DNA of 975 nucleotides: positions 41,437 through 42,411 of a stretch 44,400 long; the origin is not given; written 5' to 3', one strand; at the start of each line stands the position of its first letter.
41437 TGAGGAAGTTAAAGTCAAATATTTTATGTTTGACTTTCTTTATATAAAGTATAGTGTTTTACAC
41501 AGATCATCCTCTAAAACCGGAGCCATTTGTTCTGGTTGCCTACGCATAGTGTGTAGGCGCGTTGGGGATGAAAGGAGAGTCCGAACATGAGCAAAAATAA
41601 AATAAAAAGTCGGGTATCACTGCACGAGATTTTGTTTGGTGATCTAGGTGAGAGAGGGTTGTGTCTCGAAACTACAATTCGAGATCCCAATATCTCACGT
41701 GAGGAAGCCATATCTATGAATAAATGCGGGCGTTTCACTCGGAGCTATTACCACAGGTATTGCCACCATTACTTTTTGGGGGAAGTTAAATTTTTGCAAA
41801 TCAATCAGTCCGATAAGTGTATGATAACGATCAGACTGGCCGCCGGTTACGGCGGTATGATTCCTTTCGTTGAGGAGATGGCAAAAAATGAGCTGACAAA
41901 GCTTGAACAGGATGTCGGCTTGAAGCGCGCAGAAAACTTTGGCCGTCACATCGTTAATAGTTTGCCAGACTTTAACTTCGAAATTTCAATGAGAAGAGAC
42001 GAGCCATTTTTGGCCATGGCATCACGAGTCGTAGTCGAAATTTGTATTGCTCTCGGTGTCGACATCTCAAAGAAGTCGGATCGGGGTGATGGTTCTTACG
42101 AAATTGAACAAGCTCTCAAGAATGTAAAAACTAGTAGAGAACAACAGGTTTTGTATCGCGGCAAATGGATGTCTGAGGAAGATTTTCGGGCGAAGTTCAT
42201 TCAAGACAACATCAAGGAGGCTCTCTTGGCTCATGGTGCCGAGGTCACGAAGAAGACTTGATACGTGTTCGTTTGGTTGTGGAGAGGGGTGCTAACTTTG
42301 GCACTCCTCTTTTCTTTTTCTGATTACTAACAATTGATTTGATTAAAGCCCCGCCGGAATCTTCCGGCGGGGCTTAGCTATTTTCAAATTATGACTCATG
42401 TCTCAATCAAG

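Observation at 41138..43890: Four-gene orphan islet of independently transcribed genes with no recognisable domains: candidate uncharacterised system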

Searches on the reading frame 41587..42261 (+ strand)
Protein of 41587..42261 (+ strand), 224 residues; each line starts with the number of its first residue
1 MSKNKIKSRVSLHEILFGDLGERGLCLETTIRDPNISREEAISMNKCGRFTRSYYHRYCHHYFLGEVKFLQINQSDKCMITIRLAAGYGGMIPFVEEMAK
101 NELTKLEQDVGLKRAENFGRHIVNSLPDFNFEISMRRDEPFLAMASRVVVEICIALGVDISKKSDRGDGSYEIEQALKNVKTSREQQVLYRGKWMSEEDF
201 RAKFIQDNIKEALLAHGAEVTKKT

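Call 4: search_protein_families(library=pfam, proteins=[window:41587-42261:+], max_evalue=1)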
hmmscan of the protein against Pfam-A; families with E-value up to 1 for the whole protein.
window:41587-42261:+ (224 aa): 0 families

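Call 6: search_protein_families(library=phrogs, proteins=[window:41587-42261:+], max_evalue=0.1)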
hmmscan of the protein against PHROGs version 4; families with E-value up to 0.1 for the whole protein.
window:41587-42261:+ (224 aa): 0 families

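Call 7: search_protein_families(library=padloc, proteins=[window:41587-42261:+], max_evalue=0.1)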
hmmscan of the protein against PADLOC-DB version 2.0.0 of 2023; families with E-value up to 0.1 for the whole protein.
window:41587-42261:+ (224 aa): 0 families

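Call 8: search_protein_families(library=ncbifam, proteins=[window:41587-42261:+], max_evalue=0.1)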
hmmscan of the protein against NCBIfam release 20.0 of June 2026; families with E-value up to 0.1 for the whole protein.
window:41587-42261:+ (224 aa): 0 families

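Call 11: find_encoding_contigs(protein=window:41587-42261:+, flank=10000, max_places=10)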
Protein window:41587-42261:+ (224 aa): 6 contigs read that carry it; 2 places shown.
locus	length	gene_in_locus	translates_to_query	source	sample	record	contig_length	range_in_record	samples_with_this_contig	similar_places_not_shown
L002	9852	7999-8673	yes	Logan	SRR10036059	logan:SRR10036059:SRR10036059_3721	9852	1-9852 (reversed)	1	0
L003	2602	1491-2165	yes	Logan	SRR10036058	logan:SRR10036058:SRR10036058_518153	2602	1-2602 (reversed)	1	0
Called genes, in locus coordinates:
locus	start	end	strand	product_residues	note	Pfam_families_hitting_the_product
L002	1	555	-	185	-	?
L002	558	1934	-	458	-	PF00772:DnaB, PF13481:AAA_25, PF03796:DnaB_C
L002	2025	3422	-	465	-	PF01406:tRNA-synt_1e, PF09334:tRNA-synt_1g (faint)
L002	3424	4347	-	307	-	PF01544:CorA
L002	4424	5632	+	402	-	PF22694:CtpB_N-like (weak), PF00595:PDZ, PF13180:PDZ_2, PF17820:PDZ_6, PF03572:Peptidase_S41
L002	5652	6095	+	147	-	PF01281:Ribosomal_L9_N, PF03948:Ribosomal_L9_C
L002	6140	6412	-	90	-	PF01016:Ribosomal_L27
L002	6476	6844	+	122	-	-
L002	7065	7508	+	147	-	-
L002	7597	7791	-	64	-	-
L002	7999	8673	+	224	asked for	-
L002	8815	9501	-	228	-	-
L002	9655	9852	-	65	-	?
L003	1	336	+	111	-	?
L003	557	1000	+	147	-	-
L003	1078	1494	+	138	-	-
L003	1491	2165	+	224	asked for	-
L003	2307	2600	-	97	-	?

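Call 13: find_homologous_proteins(query=window:41587-42261:+)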
Query window:41587-42261:+ (224 aa): 1 proteins with E <= 0.001 among 436 candidates.
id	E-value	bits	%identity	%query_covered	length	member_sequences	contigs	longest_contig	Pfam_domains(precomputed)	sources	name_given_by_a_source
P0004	2.6e-144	496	100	100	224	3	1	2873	-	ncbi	-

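Call 42: search_protein_representatives(protein=window:41587-42261:+)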
Query: 224 residues. Proteins with E-value up to 0.001 (for the whole library): 3; up to 1e-10: 2; up to 1e-30: 1. The best 3 are listed.
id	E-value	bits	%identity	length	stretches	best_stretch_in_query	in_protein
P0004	8.4e-145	496.0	100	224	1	1-224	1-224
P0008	1.6e-29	119.3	40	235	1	2-213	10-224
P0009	2.2e-05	40.5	29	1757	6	138-223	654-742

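Call 44: search_protein_families(library=pfam, proteins=[P0009], max_evalue=0.1)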
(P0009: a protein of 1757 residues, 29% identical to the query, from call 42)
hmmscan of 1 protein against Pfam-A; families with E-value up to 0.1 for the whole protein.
P0009 (1757 aa): 12 families
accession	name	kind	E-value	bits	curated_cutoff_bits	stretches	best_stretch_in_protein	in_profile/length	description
PF00023.36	Ank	-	1.1e-217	691.3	21.1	20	1481-1510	2-31/33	Ankyrin repeat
PF12796.13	Ank_2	-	2.2e-205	666.4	27.3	18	435-524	1-90/90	Ankyrin repeats (3 copies)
PF13637.12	Ank_4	-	4.5e-151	487.6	22.7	20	855-892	13-50/50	Ankyrin repeats (many copies)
PF13606.12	Ank_3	-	3.1e-138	430.9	22.3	15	1480-1508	1-29/30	Ankyrin repeat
PF13857.12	Ank_5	-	8.4e-123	399.2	27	17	606-657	1-53/56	Ankyrin repeats (many copies)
PF23745.1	ANK_LRRK2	-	1.8e-25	89.7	27.5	0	478-519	48-89/130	LRRK2 ANK repeat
PF24521.3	Ank_KRIT1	-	2.6e-22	79.6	80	1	1212-1274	18-74/149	KRIT1 ankyrin-repeats domain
PF10423.15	AMNp_N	-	0.0024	18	27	0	667-698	86-118/154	Bacterial AMP nucleoside phosphorylase N-terminus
PF04919.18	DUF655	-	0.0066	16.8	22.2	0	418-460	11-53/181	Protein of unknown function (DUF655)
PF01122.25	Cobalamin_bind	-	0.015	14.7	25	0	983-1112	11-130/317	Eukaryotic cobalamin-binding protein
PF11661.13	DUF2986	-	0.045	14.6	21.4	0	566-582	1-17/43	Protein of unknown function (DUF2986)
PF01250.22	Ribosomal_S6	-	0.077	13.6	27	0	409-443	20-54/90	Ribosomal protein S6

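Call 51: find_related_loci(query=A5, collection=viral_contigs, flank=10000)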
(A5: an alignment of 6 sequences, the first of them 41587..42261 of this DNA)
Query A5 (224 aa) in viral_contigs; peptide patterns used: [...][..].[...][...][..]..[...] (x = any residue, [..] = any of these).
44 stretches matched a pattern, but none encodes a relative of the query by tblastn (E <= 1e-3).

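Call 57: search_solved_structures(query=A5, max_evalue=5)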
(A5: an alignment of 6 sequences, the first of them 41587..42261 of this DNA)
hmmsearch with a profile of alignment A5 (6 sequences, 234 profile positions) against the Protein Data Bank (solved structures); distinct sequences matched with E-value up to 5: 0.

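Call 60: find_related_loci(query=A5, collection=metagenome_contigs, flank=10000)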
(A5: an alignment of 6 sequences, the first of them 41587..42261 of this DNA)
Query A5 (224 aa) in metagenome_contigs; peptide patterns used: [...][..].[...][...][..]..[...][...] (x = any residue, [..] = any of these).
151 stretches matched a pattern, but none encodes a relative of the query by tblastn (E <= 1e-3).

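Call 67: search_protein_families(library=pfam, alignment_id=A5, max_evalue=1)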
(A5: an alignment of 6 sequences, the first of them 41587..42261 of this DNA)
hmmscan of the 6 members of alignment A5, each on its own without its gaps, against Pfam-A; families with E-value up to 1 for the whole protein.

A. member 1, window:41587-42261:+ (224 aa): 0 families

B. families by the number of members that match (of 6 scanned): 0 families

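Call 87: search_dna_similar(query=window:41587-42261:+, collection=phages, mode=protein, max_evalue=0.01, max_rows=5)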
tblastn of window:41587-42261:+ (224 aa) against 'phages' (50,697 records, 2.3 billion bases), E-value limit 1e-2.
No match.

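Call 90: search_dna_similar(query=window:41587-42261:+, collection=plasmids, mode=protein, max_evalue=0.01, max_rows=5)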
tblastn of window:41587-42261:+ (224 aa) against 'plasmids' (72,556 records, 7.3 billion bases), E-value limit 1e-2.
No match.
